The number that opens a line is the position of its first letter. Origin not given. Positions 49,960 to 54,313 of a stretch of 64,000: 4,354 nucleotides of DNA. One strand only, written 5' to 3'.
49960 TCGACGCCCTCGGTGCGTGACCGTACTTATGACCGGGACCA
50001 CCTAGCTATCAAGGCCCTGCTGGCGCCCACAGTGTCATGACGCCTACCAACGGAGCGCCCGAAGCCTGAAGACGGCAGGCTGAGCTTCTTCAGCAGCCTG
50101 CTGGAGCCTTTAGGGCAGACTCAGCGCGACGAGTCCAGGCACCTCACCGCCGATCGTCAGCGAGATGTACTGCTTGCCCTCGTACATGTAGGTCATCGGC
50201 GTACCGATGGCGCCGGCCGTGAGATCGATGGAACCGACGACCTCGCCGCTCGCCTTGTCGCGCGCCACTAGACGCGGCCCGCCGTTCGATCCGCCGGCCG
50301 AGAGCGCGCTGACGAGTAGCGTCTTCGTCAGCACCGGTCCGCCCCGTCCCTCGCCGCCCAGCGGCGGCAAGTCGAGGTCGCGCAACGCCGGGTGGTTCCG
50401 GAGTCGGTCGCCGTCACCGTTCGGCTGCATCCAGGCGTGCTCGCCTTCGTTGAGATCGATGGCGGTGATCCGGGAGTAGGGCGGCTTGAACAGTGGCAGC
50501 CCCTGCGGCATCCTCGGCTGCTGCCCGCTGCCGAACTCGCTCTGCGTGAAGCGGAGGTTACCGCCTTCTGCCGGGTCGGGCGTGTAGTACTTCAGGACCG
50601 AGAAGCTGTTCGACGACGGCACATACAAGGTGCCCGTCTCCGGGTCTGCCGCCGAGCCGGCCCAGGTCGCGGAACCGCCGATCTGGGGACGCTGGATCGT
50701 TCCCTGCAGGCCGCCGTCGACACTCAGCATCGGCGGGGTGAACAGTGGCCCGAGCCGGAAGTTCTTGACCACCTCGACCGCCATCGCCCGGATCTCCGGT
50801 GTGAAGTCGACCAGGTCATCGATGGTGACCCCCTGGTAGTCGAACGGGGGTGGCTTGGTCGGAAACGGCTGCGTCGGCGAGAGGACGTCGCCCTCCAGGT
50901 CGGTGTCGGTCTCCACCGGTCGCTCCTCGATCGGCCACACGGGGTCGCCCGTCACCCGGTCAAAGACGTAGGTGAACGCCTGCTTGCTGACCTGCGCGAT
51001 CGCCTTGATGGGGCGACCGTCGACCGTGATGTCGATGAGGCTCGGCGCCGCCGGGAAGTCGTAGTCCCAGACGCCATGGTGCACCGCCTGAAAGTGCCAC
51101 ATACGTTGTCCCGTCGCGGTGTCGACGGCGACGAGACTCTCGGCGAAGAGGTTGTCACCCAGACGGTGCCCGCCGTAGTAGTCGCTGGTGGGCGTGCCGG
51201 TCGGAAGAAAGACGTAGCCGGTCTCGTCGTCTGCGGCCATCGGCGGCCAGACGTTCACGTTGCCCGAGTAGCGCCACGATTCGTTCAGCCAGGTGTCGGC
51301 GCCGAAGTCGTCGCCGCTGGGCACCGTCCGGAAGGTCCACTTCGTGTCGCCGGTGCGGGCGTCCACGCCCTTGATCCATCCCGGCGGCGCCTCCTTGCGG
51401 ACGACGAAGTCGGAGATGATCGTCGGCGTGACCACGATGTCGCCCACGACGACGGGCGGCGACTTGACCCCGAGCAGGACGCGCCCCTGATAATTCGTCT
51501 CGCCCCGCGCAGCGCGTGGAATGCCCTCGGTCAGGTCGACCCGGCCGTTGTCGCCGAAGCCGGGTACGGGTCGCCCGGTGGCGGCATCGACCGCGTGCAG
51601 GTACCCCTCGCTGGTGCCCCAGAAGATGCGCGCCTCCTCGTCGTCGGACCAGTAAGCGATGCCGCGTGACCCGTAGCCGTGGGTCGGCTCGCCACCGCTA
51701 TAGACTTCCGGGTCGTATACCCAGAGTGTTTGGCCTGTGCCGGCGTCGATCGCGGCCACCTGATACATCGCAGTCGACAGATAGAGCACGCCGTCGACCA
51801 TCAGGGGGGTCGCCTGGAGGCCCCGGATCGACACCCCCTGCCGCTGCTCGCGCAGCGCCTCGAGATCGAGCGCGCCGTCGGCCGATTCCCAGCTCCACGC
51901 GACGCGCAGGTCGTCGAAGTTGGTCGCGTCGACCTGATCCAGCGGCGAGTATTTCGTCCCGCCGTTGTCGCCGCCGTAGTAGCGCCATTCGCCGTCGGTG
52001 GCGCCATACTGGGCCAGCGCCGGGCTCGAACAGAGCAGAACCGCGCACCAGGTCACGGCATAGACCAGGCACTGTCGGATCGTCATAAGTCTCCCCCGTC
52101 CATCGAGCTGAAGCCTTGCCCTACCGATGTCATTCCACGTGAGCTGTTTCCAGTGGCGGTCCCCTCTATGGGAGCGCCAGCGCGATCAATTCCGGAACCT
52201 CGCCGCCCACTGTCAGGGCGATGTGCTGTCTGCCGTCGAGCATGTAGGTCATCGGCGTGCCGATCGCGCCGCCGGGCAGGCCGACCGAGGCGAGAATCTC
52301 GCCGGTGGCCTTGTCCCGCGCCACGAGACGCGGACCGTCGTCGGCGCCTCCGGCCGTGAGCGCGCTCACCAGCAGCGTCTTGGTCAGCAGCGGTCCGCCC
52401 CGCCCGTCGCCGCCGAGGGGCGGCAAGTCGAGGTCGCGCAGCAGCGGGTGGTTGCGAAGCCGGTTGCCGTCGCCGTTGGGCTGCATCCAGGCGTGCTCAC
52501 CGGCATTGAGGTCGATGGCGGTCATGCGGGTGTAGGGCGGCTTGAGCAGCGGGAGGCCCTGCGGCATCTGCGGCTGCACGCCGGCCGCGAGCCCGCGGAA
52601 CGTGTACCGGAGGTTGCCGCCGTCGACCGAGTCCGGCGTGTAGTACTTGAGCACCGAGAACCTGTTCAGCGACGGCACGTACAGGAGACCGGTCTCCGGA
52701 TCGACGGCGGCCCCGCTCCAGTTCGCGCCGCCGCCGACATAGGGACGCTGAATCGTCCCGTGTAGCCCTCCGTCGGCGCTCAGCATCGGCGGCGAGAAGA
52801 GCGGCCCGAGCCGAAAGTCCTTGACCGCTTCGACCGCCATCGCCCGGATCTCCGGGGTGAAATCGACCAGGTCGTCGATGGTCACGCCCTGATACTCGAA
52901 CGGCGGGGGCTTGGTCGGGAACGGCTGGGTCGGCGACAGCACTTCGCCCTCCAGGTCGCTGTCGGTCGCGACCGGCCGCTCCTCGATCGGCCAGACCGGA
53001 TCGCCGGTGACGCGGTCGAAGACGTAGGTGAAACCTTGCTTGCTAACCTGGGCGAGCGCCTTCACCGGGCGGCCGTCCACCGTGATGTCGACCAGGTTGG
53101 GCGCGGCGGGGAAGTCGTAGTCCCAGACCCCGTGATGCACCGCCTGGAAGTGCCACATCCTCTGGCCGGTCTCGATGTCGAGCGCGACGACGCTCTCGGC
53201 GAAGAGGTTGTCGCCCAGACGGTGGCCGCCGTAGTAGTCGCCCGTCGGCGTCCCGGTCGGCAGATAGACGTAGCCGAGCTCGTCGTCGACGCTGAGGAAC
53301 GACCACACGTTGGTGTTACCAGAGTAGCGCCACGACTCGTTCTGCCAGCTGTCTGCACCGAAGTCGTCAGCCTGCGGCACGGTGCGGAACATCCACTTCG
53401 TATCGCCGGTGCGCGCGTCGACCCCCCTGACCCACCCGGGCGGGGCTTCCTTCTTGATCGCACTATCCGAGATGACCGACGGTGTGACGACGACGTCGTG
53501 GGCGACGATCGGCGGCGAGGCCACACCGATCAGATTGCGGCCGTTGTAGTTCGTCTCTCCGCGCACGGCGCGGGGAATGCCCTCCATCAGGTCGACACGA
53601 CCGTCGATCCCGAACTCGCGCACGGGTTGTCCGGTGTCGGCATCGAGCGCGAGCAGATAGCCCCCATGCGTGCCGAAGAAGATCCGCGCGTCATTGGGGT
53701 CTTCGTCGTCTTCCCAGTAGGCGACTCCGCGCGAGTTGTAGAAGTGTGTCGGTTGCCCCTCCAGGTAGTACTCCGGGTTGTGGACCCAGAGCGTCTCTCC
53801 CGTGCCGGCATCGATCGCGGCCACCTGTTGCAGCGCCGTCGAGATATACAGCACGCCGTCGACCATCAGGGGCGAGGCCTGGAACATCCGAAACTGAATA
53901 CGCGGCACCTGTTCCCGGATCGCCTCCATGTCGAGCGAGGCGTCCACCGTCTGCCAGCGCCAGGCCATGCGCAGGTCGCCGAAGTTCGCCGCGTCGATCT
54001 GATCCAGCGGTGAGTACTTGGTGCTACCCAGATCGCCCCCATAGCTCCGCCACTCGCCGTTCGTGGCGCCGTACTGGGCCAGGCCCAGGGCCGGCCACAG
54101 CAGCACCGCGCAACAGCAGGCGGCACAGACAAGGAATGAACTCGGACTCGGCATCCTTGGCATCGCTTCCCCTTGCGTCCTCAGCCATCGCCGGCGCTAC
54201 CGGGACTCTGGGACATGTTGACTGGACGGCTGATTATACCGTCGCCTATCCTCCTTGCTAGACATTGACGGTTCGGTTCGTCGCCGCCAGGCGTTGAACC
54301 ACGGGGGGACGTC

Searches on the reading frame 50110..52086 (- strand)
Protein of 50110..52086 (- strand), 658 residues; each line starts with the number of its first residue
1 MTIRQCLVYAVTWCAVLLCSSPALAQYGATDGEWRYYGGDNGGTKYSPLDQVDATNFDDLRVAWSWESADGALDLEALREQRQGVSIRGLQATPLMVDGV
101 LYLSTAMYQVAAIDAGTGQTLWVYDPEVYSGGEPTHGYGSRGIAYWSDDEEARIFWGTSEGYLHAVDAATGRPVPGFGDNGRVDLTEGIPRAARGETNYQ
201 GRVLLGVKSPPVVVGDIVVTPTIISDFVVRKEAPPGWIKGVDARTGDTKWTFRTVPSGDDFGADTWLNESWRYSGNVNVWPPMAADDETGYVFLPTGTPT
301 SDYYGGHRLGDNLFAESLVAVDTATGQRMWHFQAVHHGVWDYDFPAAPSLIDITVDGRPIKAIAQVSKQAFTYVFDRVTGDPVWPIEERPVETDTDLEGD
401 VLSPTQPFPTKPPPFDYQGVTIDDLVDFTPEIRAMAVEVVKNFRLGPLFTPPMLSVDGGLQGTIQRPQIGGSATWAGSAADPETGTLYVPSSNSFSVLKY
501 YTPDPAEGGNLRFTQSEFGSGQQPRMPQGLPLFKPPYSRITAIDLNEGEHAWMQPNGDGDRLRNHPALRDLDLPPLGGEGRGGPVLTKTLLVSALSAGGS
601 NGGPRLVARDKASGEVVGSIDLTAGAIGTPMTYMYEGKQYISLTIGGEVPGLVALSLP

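Call 36: search_protein_families(library=pfam, proteins=[window:50110-52086:-], max_evalue=0.0001)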
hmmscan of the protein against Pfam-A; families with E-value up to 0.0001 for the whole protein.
window:50110-52086:- (658 aa): 2 families
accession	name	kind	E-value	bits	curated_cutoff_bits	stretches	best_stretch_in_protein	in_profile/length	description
PF01011.28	PQQ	-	2.4e-183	611.5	26.7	1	34-641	1-595/595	Glucose/ethanol/alcohol dehydrogenase, beta-propeller domain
PF13360.13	PQQ_2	-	6.6e-13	49.3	27.6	1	90-173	65-140/233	Outer membrane protein assembly factor BamB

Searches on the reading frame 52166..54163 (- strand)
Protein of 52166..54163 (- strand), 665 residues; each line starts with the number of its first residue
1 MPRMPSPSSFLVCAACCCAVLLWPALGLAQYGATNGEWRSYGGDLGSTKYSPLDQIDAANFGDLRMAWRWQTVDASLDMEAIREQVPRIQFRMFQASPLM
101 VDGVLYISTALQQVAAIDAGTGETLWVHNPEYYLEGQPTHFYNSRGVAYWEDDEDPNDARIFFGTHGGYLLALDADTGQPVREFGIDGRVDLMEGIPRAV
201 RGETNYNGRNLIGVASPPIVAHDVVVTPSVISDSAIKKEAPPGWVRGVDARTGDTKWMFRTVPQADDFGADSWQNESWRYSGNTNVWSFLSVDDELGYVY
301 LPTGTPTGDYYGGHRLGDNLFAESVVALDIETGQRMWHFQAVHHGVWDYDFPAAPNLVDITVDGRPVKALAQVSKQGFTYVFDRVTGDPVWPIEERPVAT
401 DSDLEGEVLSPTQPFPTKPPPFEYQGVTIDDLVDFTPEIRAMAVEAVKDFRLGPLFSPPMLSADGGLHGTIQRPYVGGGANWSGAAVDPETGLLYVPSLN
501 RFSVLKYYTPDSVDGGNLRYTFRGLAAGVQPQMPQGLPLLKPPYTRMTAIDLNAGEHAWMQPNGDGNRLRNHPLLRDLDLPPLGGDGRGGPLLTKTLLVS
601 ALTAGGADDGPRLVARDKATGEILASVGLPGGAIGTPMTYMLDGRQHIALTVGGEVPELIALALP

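Call 36: search_protein_families(library=pfam, proteins=[window:52166-54163:-], max_evalue=0.0001)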
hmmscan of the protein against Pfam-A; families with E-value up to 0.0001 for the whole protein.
window:52166-54163:- (665 aa): 2 families
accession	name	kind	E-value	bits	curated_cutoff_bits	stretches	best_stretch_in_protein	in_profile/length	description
PF01011.28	PQQ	-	5.2e-189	630.2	26.7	1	38-648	1-595/595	Glucose/ethanol/alcohol dehydrogenase, beta-propeller domain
PF13360.13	PQQ_2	-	3.7e-14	53.4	27.6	1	94-182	65-142/233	Outer membrane protein assembly factor BamB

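Call 50: find_related_loci(query=window:52166-54163:-, collection=genome_contigs, flank=1000)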
Query window:52166-54163:- (665 aa) in genome_contigs; peptide patterns used: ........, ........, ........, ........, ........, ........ (x = any residue, [..] = any of these).
195 stretches matched a pattern; 158 encode a relative of the query (tblastn E <= 1e-3); the best 80 are kept; 79 distinct loci.
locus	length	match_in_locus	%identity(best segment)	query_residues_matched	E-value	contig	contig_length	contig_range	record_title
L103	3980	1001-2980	86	1-665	0e+0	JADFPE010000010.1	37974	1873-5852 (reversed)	MAG: Acidobacteria bacterium isolate B71T1B8 B71T1B8_NODE1499, whole genome shotgun sequence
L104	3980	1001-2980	85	1-665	0e+0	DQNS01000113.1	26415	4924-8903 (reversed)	MAG TPA_asm: Acidobacteria bacterium isolate SZUA-1123 k95_1031885, whole genome shotgun sequence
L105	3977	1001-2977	82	1-665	0e+0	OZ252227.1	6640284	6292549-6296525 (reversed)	MAG: Vicinamibacterales bacterium isolate cd9bc89c-c98a-4b3d-bcbe-5a790f0e95a9 genome assembly, chromosome: 1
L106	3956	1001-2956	81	11-665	0e+0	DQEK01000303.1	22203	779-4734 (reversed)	MAG TPA_asm: Acidobacteria bacterium isolate UBA9620 contig_33571, whole genome shotgun sequence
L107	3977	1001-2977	81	4-665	0e+0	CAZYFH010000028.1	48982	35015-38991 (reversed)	MAG TPA_asm: uncultured Vicinamibacteraceae bacterium isolate SRP092902_co1_105 genome assembly, contig: NODE_674_length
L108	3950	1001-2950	81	13-665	0e+0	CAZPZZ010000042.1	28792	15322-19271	MAG TPA_asm: uncultured Vicinamibacteraceae bacterium isolate SRP092796_co3_772 genome assembly, contig: NODE_2410_lengt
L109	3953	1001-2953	80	10-664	0e+0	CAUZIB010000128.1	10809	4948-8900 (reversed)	MAG: Vicinamibacteria bacterium isolate CB27_Tmax.120 genome assembly, contig: Ga0310121_10005566, whole genome shotgun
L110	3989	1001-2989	79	10-665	0e+0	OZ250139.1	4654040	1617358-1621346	MAG: Vicinamibacterales bacterium isolate 484768f3-921a-4930-8514-f507c87559ee genome assembly, chromosome: 1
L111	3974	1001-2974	80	8-665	0e+0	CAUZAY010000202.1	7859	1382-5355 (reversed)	MAG: Vicinamibacteria bacterium isolate CB11b_AW.47 genome assembly, contig: Ga0310124_10006026, whole genome shotgun se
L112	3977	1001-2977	78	1-665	0e+0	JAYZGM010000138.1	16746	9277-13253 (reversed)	MAG: Acidobacteriota bacterium isolate XB_MAG19 DB_MAG19_0138, whole genome shotgun sequence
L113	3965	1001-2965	80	11-665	0e+0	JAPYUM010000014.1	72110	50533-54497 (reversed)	MAG: Vicinamibacterales bacterium isolate PW8.metabat2.112 PW8_377_length_72110_cov_20.445091, whole genome shotgun sequ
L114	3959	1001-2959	80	12-665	0e+0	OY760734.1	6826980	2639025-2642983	MAG: Vicinamibacterales bacterium isolate 10b48155-431e-4809-9d43-759f23ff96f9 genome assembly, chromosome: 1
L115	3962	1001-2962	80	11-665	0e+0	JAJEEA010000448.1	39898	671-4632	MAG: Vicinamibacteria bacterium isolate p16x33bins.71 k141_447957, whole genome shotgun sequence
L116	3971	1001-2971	80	8-665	0e+0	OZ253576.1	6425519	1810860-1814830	MAG: Vicinamibacterales bacterium isolate 6a0cd737-ee79-44fe-98ec-e457d3034484 genome assembly, chromosome: 1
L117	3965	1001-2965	79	10-665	0e+0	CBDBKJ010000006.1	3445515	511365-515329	MAG: Vicinamibacterales bacterium isolate 439a5d20-bfdb-4aba-b463-0bc3b0a73bd6 genome assembly, contig: contig_6, whole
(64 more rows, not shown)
